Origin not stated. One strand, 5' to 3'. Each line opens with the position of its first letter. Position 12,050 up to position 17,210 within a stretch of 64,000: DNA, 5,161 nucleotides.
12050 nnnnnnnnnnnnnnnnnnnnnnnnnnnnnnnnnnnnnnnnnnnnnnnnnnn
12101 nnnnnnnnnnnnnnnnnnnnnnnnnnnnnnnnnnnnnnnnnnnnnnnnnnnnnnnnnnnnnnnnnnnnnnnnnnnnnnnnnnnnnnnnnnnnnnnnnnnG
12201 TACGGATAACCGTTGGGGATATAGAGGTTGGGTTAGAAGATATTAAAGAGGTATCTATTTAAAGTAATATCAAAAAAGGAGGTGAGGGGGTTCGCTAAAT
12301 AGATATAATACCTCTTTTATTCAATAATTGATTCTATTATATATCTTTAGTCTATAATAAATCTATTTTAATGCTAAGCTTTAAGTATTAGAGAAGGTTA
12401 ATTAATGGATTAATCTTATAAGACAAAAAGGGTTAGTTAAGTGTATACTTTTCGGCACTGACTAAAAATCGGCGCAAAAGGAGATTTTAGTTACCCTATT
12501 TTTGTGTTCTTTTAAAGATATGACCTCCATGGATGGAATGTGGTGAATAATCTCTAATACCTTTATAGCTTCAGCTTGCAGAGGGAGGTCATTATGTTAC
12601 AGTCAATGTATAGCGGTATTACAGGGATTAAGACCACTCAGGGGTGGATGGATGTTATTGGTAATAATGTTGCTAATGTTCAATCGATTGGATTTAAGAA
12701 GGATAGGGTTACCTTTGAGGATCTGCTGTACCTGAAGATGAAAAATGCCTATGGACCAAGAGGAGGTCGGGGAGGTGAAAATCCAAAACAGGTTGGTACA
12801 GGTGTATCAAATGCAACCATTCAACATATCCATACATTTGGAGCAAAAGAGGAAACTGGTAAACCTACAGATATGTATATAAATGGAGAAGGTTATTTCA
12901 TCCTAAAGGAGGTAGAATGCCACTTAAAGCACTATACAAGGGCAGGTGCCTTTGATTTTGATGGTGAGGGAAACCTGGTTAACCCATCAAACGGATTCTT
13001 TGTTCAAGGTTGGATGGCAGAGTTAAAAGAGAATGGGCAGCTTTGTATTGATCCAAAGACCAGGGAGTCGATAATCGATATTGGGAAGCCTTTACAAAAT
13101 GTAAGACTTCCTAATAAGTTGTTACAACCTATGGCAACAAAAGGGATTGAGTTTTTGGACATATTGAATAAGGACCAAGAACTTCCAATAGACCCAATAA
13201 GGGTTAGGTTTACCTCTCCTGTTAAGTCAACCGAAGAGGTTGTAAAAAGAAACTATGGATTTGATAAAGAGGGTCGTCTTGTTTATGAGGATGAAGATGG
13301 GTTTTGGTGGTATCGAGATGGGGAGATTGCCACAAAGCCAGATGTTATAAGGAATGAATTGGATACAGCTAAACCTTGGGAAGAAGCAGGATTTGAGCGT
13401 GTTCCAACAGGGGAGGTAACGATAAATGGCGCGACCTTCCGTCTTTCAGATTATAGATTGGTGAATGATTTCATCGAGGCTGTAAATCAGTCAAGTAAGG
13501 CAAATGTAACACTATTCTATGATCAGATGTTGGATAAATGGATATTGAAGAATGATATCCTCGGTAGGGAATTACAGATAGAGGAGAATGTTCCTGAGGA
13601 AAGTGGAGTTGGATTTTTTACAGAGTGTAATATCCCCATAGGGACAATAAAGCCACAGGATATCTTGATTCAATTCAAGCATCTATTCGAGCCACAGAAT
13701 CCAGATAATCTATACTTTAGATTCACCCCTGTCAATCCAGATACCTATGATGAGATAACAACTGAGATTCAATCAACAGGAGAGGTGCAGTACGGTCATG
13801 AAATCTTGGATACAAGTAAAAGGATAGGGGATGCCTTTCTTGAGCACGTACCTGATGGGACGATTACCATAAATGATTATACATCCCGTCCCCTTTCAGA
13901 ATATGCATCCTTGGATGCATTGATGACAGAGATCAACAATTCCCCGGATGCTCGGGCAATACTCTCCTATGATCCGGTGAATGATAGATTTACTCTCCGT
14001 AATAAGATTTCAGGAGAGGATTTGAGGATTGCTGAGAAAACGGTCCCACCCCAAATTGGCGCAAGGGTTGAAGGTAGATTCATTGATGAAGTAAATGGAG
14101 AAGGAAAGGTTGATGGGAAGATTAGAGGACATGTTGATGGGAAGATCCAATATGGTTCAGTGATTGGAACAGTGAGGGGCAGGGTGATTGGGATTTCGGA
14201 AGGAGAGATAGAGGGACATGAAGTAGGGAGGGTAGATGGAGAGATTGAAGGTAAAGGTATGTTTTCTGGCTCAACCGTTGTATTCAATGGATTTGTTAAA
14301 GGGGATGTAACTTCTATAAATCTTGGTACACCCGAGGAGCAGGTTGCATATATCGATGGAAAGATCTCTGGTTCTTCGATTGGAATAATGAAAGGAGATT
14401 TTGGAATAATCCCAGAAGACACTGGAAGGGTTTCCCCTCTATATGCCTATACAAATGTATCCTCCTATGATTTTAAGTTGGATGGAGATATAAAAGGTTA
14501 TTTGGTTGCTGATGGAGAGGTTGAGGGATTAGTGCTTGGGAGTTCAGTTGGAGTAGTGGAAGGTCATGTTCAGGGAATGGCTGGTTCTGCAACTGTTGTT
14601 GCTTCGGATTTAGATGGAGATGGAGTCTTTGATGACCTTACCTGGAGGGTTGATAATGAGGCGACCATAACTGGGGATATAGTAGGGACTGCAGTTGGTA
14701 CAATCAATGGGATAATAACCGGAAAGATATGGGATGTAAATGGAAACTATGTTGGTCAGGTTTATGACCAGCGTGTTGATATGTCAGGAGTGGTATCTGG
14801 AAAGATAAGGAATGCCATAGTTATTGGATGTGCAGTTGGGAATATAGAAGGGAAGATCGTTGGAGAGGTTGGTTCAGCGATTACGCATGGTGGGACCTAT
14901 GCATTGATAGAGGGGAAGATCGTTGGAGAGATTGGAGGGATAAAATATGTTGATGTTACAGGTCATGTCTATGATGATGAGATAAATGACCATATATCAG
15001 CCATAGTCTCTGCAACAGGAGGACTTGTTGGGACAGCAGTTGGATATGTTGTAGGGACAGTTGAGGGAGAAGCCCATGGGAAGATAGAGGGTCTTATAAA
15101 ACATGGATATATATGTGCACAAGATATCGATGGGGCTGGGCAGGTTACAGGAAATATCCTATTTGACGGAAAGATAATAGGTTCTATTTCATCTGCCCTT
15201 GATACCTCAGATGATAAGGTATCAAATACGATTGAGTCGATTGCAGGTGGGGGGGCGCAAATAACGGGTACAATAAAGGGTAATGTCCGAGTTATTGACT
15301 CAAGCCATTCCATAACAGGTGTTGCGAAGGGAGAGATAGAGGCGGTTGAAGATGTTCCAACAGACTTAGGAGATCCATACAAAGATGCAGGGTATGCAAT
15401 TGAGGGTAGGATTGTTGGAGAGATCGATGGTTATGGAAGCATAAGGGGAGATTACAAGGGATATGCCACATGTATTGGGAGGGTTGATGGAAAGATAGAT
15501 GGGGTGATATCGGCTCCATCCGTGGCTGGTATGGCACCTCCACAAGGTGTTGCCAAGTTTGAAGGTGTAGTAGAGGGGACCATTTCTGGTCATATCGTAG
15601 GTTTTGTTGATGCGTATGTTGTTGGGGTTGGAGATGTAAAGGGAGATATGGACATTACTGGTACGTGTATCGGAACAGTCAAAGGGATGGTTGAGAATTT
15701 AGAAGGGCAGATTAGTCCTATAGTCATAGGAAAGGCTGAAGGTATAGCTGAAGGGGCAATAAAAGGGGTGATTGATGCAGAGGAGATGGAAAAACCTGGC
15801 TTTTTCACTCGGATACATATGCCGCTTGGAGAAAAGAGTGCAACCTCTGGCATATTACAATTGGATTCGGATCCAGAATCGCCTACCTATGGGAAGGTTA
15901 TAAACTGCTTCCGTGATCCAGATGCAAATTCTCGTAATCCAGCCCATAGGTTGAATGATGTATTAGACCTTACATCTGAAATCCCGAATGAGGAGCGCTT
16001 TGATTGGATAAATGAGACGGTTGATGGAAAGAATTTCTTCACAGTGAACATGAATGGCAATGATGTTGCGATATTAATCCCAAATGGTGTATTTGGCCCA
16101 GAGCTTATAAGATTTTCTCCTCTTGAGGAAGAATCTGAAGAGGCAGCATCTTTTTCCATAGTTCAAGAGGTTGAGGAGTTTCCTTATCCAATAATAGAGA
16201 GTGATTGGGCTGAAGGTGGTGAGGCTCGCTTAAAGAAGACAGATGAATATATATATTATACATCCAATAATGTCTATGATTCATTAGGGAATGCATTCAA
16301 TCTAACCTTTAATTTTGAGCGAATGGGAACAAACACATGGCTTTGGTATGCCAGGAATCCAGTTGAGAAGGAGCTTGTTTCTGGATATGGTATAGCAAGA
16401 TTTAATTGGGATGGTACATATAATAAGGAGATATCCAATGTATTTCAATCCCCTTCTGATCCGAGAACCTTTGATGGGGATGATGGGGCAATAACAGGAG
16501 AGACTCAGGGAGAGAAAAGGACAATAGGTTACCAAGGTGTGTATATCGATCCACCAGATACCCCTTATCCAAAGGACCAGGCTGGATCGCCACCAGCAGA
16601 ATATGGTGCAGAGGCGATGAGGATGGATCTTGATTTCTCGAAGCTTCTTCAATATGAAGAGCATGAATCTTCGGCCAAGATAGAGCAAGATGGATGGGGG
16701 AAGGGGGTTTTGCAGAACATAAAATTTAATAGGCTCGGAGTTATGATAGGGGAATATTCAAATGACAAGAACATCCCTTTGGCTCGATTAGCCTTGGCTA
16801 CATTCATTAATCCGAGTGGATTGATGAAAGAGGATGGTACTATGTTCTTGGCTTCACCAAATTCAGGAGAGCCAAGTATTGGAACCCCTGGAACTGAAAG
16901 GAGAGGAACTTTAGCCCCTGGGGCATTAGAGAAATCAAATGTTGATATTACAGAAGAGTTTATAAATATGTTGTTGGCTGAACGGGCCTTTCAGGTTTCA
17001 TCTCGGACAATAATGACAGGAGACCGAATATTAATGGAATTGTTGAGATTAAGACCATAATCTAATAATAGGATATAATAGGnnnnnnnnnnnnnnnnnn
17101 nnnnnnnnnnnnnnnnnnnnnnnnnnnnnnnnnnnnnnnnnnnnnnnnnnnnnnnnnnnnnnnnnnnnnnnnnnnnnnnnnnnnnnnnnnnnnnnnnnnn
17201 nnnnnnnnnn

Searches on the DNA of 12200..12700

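Call 33: search_rna_families(source=window, start=12200, end=12700, threshold=evalue, max_evalue=10)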
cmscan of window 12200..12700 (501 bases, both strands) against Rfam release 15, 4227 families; matches with E-value up to 10: 1.
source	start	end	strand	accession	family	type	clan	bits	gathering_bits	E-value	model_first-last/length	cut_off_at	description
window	12409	12513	+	RF02436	SpF43_sRNA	Gene; sRNA;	-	18.3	70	0.64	1-99/99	no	Streptococcus sRNA SpF43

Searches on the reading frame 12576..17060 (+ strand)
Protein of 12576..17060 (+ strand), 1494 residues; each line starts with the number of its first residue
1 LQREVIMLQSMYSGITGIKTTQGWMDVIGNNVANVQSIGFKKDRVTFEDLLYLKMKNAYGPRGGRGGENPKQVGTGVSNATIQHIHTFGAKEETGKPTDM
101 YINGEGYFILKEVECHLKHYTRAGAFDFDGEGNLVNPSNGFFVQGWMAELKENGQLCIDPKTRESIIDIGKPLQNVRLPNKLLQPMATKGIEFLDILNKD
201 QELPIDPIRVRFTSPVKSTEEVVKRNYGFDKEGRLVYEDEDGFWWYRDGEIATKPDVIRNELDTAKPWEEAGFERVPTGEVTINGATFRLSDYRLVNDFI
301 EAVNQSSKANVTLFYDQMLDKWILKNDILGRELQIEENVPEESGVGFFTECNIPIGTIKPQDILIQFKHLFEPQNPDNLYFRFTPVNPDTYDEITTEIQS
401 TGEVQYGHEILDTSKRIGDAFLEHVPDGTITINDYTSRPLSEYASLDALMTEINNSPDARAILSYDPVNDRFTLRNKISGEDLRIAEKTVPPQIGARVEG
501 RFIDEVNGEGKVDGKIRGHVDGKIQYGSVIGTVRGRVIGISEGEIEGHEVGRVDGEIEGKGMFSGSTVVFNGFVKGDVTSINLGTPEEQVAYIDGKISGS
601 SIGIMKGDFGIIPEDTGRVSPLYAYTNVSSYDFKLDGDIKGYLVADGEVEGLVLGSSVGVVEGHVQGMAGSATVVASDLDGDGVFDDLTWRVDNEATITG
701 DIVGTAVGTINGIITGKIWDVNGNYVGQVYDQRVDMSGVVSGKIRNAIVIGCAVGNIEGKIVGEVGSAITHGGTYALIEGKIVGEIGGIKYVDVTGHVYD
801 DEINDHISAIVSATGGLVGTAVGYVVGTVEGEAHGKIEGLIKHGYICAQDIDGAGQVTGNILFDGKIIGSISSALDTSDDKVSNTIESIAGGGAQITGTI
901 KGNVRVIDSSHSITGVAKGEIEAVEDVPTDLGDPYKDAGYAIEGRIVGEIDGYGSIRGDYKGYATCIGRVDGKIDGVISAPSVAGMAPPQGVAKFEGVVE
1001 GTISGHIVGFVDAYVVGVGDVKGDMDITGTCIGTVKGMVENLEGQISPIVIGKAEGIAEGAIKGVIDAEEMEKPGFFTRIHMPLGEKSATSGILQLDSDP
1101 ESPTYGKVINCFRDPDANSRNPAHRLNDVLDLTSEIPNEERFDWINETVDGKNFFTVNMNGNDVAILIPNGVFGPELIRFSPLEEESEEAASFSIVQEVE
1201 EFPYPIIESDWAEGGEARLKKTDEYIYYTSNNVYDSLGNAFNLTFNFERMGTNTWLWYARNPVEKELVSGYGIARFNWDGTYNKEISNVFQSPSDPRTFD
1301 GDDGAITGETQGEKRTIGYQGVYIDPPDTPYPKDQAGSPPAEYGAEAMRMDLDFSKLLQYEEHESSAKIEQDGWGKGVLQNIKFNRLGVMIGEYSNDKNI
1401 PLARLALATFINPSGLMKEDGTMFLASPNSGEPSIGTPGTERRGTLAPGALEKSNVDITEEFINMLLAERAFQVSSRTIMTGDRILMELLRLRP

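Call 11: search_protein_families(library=pfam, proteins=[window:12576-17060:+], max_evalue=0.001)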
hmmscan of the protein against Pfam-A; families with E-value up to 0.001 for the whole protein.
window:12576-17060:+ (1494 aa): 3 families
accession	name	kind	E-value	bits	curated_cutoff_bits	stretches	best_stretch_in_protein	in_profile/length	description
PF07559.19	FlgE_D2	-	1.9e-12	48.3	22.7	1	1220-1373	15-141/142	Flagellar basal body protein FlaE D2 domain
PF06429.18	Flg_bbr_C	-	3.9e-11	42.7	23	1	1448-1492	2-46/46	Flagellar basal body rod FlgEFG protein C-terminal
PF22692.1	LlgE_F_G_D1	-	4.1e-09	36.9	27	1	102-163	2-52/64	Flagellar hook protein FlgE/F/G D1 domain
